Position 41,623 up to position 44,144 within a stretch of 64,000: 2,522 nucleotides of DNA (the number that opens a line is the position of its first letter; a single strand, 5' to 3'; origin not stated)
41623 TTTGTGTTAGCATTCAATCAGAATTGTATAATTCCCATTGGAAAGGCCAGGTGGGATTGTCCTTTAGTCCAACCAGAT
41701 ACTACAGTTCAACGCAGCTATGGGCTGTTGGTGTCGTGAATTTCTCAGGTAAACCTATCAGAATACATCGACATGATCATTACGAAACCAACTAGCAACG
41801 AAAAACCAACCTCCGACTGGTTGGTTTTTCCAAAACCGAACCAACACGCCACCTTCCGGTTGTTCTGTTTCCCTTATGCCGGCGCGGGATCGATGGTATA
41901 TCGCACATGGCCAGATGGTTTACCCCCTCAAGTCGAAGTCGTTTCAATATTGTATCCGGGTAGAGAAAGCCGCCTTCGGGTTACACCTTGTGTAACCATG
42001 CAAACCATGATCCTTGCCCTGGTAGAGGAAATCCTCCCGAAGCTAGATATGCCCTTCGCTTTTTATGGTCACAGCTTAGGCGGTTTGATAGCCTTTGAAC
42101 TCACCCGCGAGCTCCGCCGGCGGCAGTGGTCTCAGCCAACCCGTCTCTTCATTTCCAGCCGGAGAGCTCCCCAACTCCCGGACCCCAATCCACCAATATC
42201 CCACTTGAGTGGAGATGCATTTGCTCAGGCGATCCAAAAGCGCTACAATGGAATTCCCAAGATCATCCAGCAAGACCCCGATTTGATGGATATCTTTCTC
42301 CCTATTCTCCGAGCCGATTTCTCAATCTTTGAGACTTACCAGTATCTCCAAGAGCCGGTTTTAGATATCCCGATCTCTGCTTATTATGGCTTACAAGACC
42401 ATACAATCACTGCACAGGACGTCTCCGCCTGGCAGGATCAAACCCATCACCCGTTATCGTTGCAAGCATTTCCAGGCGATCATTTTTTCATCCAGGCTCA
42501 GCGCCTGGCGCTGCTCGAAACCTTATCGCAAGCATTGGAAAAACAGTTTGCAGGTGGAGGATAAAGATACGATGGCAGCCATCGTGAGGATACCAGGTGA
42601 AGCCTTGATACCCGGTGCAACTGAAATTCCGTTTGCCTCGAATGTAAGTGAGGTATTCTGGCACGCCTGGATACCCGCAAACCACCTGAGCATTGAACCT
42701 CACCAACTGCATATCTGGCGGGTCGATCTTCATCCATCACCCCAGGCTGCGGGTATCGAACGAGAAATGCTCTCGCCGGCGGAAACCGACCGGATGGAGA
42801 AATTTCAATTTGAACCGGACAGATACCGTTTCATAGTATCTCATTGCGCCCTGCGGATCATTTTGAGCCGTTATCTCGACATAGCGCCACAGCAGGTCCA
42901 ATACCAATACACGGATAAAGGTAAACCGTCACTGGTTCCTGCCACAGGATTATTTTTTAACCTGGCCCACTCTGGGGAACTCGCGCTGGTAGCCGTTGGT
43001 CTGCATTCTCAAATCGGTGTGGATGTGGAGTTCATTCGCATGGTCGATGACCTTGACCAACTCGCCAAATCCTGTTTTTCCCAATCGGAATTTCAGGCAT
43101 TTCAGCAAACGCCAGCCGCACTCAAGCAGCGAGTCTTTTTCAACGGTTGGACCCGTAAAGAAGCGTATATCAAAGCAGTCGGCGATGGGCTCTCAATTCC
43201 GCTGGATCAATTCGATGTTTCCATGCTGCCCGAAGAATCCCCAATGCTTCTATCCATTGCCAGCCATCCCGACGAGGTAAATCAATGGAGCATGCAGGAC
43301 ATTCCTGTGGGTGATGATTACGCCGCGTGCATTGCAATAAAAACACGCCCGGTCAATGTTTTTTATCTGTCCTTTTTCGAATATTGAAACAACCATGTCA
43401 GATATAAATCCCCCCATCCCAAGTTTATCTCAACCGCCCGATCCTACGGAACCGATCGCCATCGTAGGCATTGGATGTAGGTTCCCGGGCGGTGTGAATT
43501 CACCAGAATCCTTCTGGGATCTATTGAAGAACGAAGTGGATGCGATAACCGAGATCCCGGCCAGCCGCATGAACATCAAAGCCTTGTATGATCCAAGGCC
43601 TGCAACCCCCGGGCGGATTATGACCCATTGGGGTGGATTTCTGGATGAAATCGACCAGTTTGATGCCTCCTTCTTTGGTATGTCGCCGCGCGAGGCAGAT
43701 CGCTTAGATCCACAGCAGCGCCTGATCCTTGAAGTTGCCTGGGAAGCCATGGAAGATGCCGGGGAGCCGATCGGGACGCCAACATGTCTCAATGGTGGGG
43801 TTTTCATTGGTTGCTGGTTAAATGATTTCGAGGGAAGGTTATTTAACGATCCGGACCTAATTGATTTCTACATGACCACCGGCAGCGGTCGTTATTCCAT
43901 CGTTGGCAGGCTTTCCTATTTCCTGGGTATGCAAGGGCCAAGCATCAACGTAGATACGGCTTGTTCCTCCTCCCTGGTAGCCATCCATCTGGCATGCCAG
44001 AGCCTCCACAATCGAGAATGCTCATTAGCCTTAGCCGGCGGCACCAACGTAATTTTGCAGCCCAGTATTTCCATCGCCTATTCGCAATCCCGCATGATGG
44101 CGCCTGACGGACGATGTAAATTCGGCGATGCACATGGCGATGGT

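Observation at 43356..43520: Module 1 starts directly with a Cys-containing KS and no N-terminal docking helix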

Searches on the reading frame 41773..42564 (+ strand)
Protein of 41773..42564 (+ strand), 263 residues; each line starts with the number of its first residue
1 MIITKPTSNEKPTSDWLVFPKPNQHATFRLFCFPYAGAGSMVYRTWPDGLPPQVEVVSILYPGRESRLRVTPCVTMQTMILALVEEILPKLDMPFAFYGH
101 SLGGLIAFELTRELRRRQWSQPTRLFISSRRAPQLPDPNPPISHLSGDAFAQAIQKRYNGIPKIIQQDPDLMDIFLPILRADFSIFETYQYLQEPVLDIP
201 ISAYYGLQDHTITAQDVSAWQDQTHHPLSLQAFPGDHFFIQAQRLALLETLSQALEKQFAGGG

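Call 5: search_protein_families(library=pfam, proteins=[window:41773-42564:+])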
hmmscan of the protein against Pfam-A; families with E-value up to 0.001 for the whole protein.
window:41773-42564:+ (263 aa): 2 families
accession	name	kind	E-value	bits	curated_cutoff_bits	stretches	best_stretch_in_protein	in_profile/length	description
PF00975.26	Thioesterase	-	3.1e-39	136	26.4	1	29-253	2-224/226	Thioesterase domain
PF12697.13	Abhydrolase_6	-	0.00053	21.2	26.3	1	44-238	12-205/217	Alpha/beta hydrolase family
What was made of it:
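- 41773..42564 (+): Type II thioesterase gene, immediately upstream of the PKS genes. Pfam Thioesterase, 3.1e-39 (call 5).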

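Call 10: find_encoding_contigs(protein=window:41773-42564:+, flank=10000, max_places=6)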
Protein window:41773-42564:+ (263 aa): no gene with exactly this product is on record in the collection.

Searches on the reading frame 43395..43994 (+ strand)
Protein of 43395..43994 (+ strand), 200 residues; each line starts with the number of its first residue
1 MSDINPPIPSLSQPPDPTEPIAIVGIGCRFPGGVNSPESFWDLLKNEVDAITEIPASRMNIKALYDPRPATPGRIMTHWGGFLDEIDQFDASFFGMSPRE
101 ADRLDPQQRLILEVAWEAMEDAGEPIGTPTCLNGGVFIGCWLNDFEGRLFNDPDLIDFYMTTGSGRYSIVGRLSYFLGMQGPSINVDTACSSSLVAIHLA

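Call 58: predict_structure(protein=window:43395-43994:+)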
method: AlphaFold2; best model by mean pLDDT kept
length: 200 residues; sequences in the alignment: 1
mean_pLDDT: 35.8   pTM: 0.32
mean pLDDT of the five models: 35.8, 35.1, 31.1, 30.4, 29.9
residues with pLDDT >= 90: 0; 70-90: 7; 50-70: 24; < 50: 169
segments of 3 or more residues with pLDDT < 50: 1-91, 127-200
pLDDT, mean of each block of 10 residues (from residue 1): 30 31 31 40 44 30 29 26 33 62 62 56 47 31 28 33 31 26 24 23
secondary structure, 60 per line:
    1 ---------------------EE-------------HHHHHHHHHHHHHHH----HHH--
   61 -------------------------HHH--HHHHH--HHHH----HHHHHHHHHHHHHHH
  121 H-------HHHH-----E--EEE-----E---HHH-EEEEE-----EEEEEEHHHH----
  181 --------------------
elements in order: H37-51 H91-95 H98-101 H106-121 H129-132 E141-143 E157-161 E167-172 H173-176
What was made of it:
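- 43395..43448 (+): N-terminal tail of M1 (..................). It is proline-rich, has no docking helix, and is not conserved in orthologs. No secondary structure in residues 1-21 of the AlphaFold model, but the model is poor (call 58).
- On Docking-domain-mediated subunit junction (N-terminal coiled-coil dock on the acceptor KS): The AlphaFold model shows no helix in residues 1-21, but mean pLDDT is only 36, so this is weak evidence (call 58).
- Tried and rejected: The single-sequence model had mean pLDDT 36 and is essentially uninformative (call 58).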
